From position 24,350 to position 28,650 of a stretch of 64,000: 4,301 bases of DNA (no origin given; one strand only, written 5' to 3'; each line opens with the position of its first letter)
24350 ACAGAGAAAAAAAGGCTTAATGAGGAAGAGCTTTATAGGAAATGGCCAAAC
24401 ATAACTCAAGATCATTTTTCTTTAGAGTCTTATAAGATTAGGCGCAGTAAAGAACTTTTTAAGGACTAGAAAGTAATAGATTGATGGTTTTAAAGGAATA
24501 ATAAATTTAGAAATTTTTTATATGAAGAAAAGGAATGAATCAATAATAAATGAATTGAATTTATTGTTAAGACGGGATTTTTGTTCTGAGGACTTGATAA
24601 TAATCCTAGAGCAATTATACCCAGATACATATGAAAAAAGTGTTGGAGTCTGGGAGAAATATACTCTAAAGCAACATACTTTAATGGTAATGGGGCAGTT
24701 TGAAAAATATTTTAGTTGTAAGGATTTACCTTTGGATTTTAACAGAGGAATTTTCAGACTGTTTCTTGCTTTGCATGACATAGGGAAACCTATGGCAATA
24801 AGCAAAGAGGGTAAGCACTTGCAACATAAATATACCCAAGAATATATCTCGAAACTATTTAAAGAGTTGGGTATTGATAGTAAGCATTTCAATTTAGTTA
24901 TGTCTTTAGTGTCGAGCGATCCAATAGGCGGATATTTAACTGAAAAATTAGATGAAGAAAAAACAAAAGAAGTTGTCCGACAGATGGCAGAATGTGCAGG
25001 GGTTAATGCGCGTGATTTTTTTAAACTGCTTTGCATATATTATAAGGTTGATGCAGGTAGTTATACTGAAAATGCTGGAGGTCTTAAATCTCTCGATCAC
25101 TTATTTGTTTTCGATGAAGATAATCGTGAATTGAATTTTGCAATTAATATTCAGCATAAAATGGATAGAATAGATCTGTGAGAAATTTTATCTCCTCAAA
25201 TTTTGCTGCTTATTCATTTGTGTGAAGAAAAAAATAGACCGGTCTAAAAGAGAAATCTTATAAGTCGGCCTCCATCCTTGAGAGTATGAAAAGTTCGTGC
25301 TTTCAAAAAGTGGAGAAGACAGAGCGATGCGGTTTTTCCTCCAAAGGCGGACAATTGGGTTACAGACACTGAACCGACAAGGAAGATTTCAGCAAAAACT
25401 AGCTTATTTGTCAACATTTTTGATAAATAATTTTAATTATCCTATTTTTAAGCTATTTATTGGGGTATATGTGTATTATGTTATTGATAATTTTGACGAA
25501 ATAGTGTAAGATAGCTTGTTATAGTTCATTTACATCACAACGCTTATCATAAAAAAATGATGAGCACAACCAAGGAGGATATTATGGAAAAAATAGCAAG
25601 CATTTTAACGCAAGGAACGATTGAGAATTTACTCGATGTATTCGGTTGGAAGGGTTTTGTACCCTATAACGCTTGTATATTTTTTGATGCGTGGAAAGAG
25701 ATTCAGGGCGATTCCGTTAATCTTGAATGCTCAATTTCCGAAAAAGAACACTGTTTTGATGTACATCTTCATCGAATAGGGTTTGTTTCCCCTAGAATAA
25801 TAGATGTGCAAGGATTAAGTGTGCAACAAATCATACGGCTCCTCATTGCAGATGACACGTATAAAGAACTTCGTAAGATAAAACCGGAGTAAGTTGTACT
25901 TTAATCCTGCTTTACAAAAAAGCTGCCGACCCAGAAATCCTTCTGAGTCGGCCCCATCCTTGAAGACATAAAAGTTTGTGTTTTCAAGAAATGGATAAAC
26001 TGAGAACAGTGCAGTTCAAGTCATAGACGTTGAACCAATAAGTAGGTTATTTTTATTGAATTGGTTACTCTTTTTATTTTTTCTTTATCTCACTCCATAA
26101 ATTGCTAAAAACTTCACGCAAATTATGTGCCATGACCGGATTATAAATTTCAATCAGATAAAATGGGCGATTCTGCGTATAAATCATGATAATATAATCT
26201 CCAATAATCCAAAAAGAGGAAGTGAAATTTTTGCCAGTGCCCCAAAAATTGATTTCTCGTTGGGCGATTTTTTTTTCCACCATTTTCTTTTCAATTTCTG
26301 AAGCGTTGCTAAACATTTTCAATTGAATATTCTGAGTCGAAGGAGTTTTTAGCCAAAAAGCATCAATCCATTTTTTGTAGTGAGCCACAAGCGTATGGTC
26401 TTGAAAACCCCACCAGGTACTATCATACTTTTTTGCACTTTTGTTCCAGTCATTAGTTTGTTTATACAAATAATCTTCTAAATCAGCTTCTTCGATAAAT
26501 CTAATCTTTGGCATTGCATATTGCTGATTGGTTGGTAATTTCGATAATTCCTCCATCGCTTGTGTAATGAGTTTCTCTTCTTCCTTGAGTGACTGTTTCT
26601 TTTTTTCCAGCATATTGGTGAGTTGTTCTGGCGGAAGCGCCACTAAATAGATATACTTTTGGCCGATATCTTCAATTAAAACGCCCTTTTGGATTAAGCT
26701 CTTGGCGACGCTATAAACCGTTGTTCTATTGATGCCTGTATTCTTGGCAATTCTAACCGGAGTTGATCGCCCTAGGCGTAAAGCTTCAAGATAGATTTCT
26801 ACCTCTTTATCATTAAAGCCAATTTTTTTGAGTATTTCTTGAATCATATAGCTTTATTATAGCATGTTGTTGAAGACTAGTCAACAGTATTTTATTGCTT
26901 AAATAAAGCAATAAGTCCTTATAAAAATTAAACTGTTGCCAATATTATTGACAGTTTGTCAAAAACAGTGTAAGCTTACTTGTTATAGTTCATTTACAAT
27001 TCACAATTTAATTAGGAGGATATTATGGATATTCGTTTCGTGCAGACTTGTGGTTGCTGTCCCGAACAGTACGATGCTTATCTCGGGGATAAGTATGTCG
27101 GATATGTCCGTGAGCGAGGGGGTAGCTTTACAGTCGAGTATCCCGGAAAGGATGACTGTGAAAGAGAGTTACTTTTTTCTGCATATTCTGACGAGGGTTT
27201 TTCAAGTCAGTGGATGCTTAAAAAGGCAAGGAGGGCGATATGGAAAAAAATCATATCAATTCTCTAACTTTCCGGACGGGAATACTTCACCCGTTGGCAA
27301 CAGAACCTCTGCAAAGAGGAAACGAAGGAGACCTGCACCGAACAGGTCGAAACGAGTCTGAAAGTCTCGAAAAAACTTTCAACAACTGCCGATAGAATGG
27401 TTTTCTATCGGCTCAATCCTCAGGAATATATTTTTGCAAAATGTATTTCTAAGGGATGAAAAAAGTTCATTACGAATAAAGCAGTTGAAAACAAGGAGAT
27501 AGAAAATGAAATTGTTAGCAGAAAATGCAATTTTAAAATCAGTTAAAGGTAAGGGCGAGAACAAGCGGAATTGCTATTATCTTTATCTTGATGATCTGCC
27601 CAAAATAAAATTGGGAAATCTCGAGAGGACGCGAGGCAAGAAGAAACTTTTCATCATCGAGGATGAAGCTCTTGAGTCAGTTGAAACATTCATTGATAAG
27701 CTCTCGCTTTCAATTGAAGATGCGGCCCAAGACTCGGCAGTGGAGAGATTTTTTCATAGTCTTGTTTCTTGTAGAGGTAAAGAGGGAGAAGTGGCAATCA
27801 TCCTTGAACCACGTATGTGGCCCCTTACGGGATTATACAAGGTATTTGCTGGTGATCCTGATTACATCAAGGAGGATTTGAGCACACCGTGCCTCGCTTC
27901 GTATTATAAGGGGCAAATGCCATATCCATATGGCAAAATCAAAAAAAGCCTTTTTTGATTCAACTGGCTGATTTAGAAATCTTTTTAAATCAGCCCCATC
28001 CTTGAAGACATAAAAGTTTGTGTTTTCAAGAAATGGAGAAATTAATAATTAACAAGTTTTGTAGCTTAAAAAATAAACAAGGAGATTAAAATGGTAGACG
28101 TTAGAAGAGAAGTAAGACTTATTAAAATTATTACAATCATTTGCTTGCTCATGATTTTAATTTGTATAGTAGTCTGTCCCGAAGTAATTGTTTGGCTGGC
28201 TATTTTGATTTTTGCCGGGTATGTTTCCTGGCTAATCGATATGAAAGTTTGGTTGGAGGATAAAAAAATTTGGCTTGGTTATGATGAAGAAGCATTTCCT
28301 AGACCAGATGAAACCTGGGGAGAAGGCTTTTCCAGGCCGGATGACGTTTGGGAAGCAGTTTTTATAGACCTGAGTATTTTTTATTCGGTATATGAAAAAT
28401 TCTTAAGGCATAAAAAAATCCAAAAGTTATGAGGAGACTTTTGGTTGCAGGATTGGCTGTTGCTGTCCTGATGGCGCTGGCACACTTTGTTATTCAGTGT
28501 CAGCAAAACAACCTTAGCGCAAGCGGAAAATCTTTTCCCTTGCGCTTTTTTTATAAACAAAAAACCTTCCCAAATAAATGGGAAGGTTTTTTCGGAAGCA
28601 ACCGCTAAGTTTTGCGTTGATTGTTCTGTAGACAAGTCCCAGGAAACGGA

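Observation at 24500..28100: Cassette-like array: unrelated small genes each followed by the same hairpin + 45-nt conserved 3' motif, two of them also sharing a near-identical promoter/leader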

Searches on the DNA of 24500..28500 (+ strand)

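Call 96: search_dna_similar(query=window:24500-28500:+, collection=phages, mode=distant, max_rows=5)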
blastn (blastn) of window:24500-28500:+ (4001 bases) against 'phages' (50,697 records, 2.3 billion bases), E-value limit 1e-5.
No match.

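Call 97: search_dna_similar(query=window:24500-28500:+, collection=plasmids, mode=distant, max_rows=5)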
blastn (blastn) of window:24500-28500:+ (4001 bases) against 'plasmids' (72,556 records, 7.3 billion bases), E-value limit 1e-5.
No match.
